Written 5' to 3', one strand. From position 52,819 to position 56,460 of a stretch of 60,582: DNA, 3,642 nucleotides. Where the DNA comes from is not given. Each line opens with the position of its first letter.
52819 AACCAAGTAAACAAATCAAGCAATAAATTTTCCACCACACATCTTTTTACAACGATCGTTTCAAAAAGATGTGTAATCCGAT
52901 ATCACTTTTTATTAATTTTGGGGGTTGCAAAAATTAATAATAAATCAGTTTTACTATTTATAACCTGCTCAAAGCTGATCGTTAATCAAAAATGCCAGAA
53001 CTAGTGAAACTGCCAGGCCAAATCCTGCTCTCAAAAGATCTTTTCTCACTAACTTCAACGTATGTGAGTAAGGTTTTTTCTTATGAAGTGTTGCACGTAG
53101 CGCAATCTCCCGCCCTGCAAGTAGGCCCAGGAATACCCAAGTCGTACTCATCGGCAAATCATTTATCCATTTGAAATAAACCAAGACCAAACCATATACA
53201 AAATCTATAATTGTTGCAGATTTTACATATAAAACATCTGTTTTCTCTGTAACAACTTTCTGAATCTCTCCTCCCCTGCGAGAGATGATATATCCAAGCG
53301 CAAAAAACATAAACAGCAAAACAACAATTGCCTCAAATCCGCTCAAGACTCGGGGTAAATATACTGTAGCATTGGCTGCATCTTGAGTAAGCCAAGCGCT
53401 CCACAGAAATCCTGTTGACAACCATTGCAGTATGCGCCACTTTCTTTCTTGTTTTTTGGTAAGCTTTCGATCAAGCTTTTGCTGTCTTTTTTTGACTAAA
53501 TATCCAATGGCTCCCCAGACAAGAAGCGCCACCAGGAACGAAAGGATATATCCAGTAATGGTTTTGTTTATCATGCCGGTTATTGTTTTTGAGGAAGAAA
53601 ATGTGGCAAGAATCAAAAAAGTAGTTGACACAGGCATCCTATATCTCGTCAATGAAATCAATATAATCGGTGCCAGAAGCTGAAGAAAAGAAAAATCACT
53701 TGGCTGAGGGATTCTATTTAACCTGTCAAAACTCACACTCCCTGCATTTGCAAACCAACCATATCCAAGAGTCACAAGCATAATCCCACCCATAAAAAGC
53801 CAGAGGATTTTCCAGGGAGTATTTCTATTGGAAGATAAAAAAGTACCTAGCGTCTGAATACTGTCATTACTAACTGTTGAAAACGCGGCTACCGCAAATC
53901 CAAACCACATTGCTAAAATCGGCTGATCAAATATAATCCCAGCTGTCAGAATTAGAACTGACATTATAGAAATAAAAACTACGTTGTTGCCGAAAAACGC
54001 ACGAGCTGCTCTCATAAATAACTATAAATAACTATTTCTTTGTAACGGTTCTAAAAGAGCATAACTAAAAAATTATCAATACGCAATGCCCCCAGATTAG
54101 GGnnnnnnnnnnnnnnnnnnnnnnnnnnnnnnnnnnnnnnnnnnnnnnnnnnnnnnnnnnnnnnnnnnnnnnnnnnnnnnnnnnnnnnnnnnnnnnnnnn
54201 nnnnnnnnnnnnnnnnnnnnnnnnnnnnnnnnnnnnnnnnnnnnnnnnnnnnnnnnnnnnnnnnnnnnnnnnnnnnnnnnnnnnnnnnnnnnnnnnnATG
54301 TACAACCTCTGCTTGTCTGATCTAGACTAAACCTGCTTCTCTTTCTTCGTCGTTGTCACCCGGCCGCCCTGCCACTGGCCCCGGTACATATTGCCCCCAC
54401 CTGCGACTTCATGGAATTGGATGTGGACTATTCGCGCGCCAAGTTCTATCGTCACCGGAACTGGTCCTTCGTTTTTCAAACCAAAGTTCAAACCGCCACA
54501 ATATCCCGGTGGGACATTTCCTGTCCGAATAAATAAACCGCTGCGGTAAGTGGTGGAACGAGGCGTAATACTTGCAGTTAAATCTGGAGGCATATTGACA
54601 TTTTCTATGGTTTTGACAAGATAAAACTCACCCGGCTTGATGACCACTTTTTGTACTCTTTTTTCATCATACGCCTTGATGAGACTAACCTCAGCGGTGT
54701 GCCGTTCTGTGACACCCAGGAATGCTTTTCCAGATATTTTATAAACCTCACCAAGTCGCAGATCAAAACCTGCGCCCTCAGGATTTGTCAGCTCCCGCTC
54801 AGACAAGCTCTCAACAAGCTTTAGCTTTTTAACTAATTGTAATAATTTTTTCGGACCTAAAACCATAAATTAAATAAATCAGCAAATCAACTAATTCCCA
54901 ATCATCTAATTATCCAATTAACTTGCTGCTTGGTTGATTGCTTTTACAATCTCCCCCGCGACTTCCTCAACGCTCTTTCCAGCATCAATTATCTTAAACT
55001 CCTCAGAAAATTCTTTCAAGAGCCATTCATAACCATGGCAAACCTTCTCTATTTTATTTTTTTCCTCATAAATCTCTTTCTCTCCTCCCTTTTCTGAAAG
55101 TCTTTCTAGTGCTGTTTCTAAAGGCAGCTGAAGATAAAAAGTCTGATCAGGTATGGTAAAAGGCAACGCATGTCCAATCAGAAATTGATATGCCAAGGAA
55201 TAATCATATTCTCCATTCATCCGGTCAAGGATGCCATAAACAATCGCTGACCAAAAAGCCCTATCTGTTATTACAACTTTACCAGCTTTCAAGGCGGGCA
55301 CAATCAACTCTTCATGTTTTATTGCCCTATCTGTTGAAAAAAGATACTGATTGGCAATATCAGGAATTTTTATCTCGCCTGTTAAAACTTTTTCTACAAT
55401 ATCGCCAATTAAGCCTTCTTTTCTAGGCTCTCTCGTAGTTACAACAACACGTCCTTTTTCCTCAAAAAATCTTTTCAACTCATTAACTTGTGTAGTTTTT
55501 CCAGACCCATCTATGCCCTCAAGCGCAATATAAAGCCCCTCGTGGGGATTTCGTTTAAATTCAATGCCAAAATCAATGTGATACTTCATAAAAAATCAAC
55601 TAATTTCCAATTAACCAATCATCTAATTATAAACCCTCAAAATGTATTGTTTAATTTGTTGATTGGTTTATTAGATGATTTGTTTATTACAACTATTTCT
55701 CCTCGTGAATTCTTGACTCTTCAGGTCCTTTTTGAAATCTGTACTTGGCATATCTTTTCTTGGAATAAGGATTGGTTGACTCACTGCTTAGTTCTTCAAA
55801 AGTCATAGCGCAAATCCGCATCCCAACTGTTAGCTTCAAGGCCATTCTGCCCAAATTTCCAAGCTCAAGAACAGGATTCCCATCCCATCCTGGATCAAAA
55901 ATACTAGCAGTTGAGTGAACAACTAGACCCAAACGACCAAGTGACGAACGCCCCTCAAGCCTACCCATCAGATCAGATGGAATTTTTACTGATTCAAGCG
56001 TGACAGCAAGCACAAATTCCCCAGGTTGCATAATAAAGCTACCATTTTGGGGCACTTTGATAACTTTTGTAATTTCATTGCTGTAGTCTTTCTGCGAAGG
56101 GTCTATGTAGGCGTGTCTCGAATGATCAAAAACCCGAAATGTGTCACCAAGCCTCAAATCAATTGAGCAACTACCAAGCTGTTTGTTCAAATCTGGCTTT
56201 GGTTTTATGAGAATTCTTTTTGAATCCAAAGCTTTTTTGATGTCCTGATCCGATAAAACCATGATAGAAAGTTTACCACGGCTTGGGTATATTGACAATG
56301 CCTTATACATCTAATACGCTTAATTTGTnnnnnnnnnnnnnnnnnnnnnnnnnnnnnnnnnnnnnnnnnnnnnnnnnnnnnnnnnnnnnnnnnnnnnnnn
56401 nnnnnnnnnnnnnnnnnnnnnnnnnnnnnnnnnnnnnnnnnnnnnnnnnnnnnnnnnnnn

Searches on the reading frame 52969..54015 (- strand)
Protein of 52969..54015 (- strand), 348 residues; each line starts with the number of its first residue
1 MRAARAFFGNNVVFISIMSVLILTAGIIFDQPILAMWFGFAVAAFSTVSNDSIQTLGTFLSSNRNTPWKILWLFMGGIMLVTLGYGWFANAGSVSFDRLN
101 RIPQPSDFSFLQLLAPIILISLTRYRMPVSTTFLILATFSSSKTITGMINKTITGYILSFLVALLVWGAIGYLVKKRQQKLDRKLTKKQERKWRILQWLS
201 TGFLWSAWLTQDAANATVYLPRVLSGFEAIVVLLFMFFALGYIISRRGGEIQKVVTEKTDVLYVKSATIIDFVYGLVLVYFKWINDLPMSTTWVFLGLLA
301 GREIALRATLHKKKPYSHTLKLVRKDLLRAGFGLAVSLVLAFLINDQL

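Call 43: search_protein_families(library=pfam, proteins=[window:52969-54015:-], max_evalue=0.00001)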
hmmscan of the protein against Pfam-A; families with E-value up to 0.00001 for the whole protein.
window:52969-54015:- (348 aa): 1 family
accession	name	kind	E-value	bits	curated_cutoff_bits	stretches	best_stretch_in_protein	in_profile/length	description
PF01384.25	PHO4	-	5.3e-06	26.1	33.7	0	128-297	149-312/350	Phosphate transporter family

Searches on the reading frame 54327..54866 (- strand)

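Call 43: search_protein_families(library=pfam, proteins=[window:54327-54866:-], max_evalue=0.00001)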
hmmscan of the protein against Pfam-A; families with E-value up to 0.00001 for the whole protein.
window:54327-54866:- (179 aa): 3 families
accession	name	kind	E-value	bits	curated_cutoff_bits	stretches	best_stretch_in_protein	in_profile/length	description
PF22769.1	DCD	-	5.4e-27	95.2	27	1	6-153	5-152/153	dCTP deaminase-like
PF00692.24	dUTPase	-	1.6e-08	34.8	22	1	67-149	17-99/129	dUTPase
PF06559.16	DCD_N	-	2.2e-08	34.6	21.4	1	22-151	23-160/164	2'-deoxycytidine 5'-triphosphate deaminase (DCD) N-terminal domain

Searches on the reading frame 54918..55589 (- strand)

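Call 43: search_protein_families(library=pfam, proteins=[window:54918-55589:-], max_evalue=0.00001)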
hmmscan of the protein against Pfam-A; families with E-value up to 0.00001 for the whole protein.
window:54918-55589:- (223 aa): 2 families
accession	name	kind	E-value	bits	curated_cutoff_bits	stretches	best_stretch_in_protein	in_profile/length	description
PF02223.23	Thymidylate_kin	-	1.7e-38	132.6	27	1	23-214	1-185/185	Thymidylate kinase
PF01712.25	dNK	-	1.9e-08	34.8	27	1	21-220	1-200/203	Deoxynucleoside kinase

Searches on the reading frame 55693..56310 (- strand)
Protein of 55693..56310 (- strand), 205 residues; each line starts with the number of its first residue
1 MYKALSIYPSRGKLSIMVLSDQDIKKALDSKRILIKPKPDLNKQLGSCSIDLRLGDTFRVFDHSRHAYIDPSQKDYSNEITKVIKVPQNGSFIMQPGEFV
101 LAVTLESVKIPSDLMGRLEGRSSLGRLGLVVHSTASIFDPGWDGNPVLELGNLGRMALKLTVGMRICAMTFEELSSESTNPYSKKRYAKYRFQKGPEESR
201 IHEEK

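Call 43: search_protein_families(library=pfam, proteins=[window:55693-56310:-], max_evalue=0.00001)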
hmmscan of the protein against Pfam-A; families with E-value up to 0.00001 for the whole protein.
window:55693-56310:- (205 aa): 3 families
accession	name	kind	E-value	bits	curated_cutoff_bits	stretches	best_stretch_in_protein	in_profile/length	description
PF22769.1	DCD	-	1.1e-45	155.9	27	1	18-174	1-153/153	dCTP deaminase-like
PF00692.24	dUTPase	-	3.1e-06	27.4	22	1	92-184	24-114/129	dUTPase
PF06559.16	DCD_N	-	5e-06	26.9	21.4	1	18-131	4-115/164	2'-deoxycytidine 5'-triphosphate deaminase (DCD) N-terminal domain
